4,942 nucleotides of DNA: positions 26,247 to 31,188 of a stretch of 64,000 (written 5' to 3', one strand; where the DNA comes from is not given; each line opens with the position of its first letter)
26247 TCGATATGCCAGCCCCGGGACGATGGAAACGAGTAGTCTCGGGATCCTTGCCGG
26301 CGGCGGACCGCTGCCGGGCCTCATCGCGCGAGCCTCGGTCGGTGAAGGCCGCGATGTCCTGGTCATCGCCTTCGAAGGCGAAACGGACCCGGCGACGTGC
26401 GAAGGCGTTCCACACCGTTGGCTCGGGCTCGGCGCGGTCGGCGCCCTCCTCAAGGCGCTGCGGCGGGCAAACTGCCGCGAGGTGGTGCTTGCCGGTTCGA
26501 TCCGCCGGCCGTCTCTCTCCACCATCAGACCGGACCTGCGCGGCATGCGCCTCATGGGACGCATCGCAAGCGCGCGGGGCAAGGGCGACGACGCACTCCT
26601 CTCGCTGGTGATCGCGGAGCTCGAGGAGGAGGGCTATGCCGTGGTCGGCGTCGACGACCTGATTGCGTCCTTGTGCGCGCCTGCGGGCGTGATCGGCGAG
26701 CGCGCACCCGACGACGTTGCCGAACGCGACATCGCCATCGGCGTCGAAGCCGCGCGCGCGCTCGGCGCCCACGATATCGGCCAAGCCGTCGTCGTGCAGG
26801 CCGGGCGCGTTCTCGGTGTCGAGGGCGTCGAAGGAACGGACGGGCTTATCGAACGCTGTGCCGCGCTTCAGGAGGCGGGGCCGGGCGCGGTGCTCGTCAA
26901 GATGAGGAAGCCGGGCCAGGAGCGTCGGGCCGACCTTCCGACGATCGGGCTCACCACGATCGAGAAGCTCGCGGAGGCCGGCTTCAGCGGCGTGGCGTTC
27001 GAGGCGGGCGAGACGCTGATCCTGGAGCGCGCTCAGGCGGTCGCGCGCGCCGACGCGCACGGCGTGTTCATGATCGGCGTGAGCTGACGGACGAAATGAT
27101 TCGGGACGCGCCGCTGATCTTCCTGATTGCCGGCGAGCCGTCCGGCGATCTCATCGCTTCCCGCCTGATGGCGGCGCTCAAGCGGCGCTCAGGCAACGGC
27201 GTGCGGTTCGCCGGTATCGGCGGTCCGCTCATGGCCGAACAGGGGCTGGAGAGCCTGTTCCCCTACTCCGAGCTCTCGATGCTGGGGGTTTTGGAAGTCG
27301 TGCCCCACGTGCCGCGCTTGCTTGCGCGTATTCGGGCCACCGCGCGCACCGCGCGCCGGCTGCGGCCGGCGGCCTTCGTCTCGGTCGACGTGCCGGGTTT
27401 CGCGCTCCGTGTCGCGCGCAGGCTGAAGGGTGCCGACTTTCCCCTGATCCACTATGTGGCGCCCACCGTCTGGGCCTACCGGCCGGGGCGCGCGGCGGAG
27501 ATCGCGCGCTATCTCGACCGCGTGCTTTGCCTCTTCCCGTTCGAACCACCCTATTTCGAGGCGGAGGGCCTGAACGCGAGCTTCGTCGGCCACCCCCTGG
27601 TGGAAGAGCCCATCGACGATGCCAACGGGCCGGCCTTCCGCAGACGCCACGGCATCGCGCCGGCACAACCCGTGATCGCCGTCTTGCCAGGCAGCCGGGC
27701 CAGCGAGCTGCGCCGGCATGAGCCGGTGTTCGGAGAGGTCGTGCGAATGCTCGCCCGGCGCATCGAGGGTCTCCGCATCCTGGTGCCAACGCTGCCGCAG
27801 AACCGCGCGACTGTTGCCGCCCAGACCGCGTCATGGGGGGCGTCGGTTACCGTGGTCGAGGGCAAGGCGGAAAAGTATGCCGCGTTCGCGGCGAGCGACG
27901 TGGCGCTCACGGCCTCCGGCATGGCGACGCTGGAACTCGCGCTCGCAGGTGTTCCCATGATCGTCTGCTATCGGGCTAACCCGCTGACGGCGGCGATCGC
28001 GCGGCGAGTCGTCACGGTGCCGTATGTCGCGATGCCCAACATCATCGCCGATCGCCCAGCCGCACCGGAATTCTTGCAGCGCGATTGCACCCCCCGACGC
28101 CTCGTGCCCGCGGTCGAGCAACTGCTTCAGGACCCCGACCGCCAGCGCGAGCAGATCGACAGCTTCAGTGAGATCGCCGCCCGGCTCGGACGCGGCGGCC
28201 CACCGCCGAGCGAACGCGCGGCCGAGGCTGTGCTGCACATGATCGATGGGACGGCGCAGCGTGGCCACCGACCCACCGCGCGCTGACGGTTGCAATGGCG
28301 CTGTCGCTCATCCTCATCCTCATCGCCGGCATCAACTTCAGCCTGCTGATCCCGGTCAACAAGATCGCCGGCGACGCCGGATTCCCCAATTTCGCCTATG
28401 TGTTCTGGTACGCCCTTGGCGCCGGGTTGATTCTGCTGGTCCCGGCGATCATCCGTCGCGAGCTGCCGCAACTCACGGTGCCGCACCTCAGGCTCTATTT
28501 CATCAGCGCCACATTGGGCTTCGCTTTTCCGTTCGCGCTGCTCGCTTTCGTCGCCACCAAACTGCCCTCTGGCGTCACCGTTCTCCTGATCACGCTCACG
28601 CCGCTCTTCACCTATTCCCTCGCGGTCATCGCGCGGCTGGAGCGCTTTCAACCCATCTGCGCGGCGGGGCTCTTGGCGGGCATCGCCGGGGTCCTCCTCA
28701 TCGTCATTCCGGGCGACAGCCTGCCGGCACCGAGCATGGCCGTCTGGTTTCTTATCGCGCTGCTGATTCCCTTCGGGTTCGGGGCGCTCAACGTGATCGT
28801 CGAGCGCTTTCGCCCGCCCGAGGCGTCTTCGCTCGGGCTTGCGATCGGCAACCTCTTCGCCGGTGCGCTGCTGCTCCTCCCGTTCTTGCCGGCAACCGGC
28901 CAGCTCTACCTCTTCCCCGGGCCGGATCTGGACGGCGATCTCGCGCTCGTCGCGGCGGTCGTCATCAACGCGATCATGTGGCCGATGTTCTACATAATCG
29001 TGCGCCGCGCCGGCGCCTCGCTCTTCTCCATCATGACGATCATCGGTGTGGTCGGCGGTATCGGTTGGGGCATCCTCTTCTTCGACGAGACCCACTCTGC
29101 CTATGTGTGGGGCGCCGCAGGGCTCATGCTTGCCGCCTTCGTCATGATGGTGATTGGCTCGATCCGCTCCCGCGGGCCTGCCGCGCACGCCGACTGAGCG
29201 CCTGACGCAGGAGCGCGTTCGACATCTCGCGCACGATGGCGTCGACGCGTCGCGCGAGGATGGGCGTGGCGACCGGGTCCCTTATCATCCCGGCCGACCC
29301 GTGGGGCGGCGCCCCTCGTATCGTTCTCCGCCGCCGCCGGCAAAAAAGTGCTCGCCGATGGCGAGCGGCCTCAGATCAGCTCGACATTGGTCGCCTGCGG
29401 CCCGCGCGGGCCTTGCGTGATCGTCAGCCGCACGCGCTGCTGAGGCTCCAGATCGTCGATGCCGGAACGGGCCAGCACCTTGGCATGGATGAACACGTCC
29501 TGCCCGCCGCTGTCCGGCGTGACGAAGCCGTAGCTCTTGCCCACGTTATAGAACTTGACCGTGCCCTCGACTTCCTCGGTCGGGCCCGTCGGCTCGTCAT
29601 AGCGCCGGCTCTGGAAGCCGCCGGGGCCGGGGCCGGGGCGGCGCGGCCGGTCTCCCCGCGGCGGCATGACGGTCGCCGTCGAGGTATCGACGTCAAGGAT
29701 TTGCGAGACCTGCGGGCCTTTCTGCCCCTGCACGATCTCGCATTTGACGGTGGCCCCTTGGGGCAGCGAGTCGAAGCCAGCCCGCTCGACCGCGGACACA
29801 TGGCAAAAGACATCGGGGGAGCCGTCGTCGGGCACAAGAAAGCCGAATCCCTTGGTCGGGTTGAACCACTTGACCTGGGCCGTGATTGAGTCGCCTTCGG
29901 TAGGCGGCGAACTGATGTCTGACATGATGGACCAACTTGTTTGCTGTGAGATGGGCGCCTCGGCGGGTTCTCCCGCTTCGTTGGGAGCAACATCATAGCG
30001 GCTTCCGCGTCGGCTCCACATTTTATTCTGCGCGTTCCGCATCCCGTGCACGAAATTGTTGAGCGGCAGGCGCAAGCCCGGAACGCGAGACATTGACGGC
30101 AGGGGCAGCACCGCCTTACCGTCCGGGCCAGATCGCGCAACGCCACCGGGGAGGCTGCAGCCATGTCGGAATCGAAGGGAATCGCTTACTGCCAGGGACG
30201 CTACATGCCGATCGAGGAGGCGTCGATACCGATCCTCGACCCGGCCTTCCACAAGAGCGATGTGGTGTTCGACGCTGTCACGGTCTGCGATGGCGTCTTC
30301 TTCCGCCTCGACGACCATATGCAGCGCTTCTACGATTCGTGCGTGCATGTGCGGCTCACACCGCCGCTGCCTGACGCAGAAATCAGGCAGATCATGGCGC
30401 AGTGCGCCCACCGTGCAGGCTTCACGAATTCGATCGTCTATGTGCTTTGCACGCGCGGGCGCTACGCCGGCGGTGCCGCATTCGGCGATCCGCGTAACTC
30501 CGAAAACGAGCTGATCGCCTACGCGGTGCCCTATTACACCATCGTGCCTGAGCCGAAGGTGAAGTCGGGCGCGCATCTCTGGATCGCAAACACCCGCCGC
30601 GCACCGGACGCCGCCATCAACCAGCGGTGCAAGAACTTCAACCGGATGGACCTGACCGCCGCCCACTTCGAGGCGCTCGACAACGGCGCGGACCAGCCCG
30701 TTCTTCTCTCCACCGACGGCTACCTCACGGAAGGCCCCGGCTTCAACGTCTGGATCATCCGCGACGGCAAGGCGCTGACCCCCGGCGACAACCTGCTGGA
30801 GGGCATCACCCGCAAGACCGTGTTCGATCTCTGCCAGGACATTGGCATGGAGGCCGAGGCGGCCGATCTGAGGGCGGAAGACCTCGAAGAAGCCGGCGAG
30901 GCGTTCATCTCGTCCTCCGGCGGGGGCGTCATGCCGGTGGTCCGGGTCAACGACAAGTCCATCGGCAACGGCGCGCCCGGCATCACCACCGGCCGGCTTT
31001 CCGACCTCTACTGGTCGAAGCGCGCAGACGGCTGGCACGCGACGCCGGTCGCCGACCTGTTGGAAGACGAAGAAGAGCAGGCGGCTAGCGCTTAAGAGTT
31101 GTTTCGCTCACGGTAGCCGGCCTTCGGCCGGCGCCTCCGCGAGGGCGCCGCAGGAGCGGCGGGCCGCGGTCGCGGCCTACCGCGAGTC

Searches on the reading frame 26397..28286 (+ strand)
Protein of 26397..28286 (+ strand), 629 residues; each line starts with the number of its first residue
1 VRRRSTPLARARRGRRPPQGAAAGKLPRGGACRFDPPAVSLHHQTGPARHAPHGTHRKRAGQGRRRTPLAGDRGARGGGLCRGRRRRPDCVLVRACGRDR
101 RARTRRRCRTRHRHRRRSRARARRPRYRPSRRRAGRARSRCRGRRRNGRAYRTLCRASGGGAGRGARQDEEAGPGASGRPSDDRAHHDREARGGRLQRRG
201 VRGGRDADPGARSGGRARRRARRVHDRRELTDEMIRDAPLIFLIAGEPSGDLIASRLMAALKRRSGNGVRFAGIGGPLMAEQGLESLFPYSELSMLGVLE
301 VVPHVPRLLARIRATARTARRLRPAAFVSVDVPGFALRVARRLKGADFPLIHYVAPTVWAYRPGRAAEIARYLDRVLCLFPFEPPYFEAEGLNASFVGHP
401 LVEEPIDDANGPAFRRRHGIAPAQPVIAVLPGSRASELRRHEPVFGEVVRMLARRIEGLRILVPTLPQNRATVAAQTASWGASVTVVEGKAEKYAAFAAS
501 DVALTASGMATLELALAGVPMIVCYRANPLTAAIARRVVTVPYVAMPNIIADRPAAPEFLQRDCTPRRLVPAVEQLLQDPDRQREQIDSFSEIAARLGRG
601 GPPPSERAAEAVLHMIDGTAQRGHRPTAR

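Call 62: search_protein_families(library=pfam, proteins=[window:26397-28286:+], max_evalue=0.00001)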
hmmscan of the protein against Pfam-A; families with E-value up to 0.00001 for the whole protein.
window:26397-28286:+ (629 aa): 1 family
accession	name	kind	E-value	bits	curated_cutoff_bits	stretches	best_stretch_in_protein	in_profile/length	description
PF02684.21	LpxB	-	6.5e-94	315.3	22.6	1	241-595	1-357/374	Lipid-A-disaccharide synthetase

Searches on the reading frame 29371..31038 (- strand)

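Call 62: search_protein_families(library=pfam, proteins=[window:29371-31038:-], max_evalue=0.00001)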
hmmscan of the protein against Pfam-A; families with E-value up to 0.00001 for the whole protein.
window:29371-31038:- (555 aa): 2 families
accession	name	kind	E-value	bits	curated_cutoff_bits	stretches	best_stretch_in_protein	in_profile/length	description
PF00313.28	CSD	-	8.3e-38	128.5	27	2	386-447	2-63/66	'Cold-shock' DNA-binding domain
PF08206.17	OB_RNB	-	6.6e-09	35.8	24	0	396-418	8-30/58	Ribonuclease B OB domain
